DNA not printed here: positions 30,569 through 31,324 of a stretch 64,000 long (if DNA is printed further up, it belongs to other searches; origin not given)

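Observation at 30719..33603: Translationally coupled operon: Ldh_2-family dehydrogenase, LarA-type racemase homologue, DIP1984-family protein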

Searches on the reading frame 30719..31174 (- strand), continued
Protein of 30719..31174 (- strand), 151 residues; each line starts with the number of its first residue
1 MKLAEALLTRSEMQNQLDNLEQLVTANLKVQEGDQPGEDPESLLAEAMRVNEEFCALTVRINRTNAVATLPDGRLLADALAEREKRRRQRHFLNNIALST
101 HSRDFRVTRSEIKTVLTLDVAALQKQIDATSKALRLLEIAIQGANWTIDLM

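Call 44: find_encoding_contigs(protein=P0043, flank=5000, max_places=2)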
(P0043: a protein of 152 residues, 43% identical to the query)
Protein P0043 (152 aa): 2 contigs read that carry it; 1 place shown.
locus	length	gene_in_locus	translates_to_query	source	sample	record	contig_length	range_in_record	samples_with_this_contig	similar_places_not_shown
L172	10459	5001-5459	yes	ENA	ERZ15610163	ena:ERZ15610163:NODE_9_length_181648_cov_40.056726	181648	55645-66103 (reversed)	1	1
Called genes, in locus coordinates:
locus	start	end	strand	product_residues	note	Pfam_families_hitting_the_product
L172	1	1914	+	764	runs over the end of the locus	PF08267:Meth_synt_1, PF01717:Meth_synt_2, PF08267:Meth_synt_1 (weak)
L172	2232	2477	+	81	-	-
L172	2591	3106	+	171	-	PF04542:Sigma70_r2, PF08281:Sigma70_r4_2, PF04545:Sigma70_r4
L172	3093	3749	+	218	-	-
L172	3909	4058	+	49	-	-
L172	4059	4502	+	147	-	-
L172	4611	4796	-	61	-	-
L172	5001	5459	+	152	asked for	PF20935:DUF6847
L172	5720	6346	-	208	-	PF04893:Yip1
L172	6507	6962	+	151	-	PF08818:DUF1801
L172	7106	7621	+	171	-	PF04542:Sigma70_r2, PF08281:Sigma70_r4_2, PF04545:Sigma70_r4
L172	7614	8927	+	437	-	PF13786:DUF4179, PF18705:DUF5643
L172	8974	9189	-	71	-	-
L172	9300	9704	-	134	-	-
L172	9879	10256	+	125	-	PF08000:bPH_1, PF14470:bPH_3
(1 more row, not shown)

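Call 45: find_encoding_contigs(protein=P0096, flank=5000, max_places=2)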
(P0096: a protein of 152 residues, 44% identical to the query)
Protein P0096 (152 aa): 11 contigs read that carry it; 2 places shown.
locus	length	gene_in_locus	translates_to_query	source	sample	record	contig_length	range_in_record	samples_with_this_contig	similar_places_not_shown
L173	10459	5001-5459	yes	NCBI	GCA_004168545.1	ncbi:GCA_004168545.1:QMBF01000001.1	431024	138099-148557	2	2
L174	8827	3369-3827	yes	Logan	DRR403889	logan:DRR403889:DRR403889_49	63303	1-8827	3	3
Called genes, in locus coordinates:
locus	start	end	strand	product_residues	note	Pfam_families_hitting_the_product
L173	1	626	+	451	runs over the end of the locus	PF01743:PolyA_pol, PF12627:PolyA_pol_RNAbd, PF01966:HD (weak), PF13735:tRNA_NucTran2_2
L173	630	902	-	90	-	PF01541:GIY-YIG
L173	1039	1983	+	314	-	PF01797:Y1_Tnp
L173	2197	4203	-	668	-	PF00009:GTP_EFTU, PF01926:MMR_HSR1, PF02421:FeoB_N, PF09439:SRPRB, PF17910:FeoB_Cyto, PF07670:Gate, PF07664:FeoB_C, PF07670:Gate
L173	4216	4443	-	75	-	PF04023:FeoA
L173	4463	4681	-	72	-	PF04023:FeoA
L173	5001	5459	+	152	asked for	PF20935:DUF6847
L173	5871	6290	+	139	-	PF03479:PCC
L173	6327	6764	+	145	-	PF22769:DCD, PF00692:dUTPase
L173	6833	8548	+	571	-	PF02203:TarH (weak), PF12729:4HB_MCP_1, PF00672:HAMP, PF00015:MCPsignal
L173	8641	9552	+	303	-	PF00126:HTH_1, PF03466:LysR_substrate, PF12727:PBP_like (weak)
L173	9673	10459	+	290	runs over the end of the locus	PF03460:NIR_SIR_ferr, PF01077:NIR_SIR, PF00037:Fer4 (faint), PF12797:Fer4_2 (faint)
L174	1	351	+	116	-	?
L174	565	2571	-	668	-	PF00009:GTP_EFTU, PF01926:MMR_HSR1, PF02421:FeoB_N, PF09439:SRPRB, PF17910:FeoB_Cyto, PF07670:Gate, PF07664:FeoB_C, PF07670:Gate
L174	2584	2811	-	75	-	PF04023:FeoA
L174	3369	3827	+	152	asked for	PF20935:DUF6847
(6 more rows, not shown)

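Call 67: search_protein_families(library=padloc, proteins=[window:30719-31174:-], max_evalue=0.01)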
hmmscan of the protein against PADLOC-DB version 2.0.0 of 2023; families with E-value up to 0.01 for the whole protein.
window:30719-31174:- (151 aa): 0 families

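Call 68: search_protein_families(library=phrogs, proteins=[window:30719-31174:-], max_evalue=0.01)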
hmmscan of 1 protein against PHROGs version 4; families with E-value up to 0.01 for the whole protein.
window:30719-31174:- (151 aa): 0 families

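Call 76: predict_structure(alignment_id=A1)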
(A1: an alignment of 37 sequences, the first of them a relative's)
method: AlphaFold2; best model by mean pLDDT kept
length: 151 residues; sequences in the alignment: 37
mean_pLDDT: 92.4   pTM: 0.78
mean pLDDT of the five models: 92.4, 91.8, 91.7, 91.4, 90.8
residues with pLDDT >= 90: 128; 70-90: 12; 50-70: 10; < 50: 1
segments of 3 or more residues with pLDDT < 50: none
pLDDT, mean of each block of 10 residues (from residue 1): 97 98 96 94 98 98 97 95 97 92 58 78 95 97 96 91
secondary structure, 60 per line:
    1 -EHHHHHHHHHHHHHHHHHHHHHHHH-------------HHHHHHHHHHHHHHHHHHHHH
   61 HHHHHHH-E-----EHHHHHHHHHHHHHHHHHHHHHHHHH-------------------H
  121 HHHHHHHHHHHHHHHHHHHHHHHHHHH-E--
elements in order: H3-26 H40-67 H76-100 H120-147

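Call 91: search_dna_similar(query=window:30719-31174:-, collection=plasmids, mode=protein, max_rows=25, rows=spread)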
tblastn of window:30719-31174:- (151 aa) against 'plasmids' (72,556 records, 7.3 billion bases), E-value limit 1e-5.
Records with a match: 371; places in all: 400; records where one place covers at least 80% of the query: 370.
Best place of each record, by identity: <60% 371.
By first word of the organism name: Acinetobacter 342; Enterococcus 17; Picosynechococcus 2; Mycobacterium 2; Streptomyces 2; Streptantibioticus 2; Paracoccus 1; Psychrobacter 1; Aeromonas 1; Mycolicibacterium 1.
By predicted mobility (MOB-suite, as given by PLSDB): non-mobilizable 213; mobilizable 110; conjugative 48.
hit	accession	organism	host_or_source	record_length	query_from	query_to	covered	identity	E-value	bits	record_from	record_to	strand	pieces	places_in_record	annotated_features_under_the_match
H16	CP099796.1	Acinetobacter baumannii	Homo sapiens,single cell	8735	1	151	100%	44.7%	1e-17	112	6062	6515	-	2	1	none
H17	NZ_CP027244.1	Acinetobacter baumannii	Homo sapiens,Pure Culture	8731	1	151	100%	44.1%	4e-25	106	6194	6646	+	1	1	DIP1984 family protein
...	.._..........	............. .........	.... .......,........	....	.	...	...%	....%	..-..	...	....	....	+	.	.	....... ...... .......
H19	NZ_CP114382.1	Acinetobacter baumannii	Homo sapiens,Human sputum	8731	1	151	100%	44.1%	4e-25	106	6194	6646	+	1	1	DIP1984 family protein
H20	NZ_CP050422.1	Acinetobacter baumannii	Homo sapiens,sputum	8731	1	151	100%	44.1%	4e-25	106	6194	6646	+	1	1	DIP1984 family protein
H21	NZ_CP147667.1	Acinetobacter baumannii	-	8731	1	151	100%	44.1%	4e-25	106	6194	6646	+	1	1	DIP1984 family protein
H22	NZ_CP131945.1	Acinetobacter baumannii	Homo sapiens,urine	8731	1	151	100%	44.1%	4e-25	106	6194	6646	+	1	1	DIP1984 family protein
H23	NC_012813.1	Acinetobacter baumannii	bronchoalveolar lavage fluid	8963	1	151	100%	44.1%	4e-25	106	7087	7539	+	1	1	DIP1984 family protein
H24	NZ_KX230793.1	Acinetobacter baumannii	urine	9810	1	151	100%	44.1%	4e-25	106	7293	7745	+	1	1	DIP1984 family protein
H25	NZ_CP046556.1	Acinetobacter baumannii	Homo sapiens,Skin/Wound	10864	1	151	100%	44.1%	4e-25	106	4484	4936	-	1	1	DIP1984 family protein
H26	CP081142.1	Acinetobacter baumannii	Homo sapiens,blood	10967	1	151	100%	44.1%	4e-25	106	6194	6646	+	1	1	DIP1984 family protein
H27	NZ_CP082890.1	Acinetobacter baumannii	Homo sapiens,blood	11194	1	151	100%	44.1%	4e-25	106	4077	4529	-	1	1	DIP1984 family protein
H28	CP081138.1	Acinetobacter baumannii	Homo sapiens,blood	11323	1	151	100%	44.1%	4e-25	106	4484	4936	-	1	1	DIP1984 family protein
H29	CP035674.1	Acinetobacter baumannii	Homo sapiens,blood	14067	1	151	100%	44.1%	4e-25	106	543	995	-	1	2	septicolysin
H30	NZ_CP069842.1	Acinetobacter baumannii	-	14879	1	151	100%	44.1%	4e-25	106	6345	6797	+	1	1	DIP1984 family protein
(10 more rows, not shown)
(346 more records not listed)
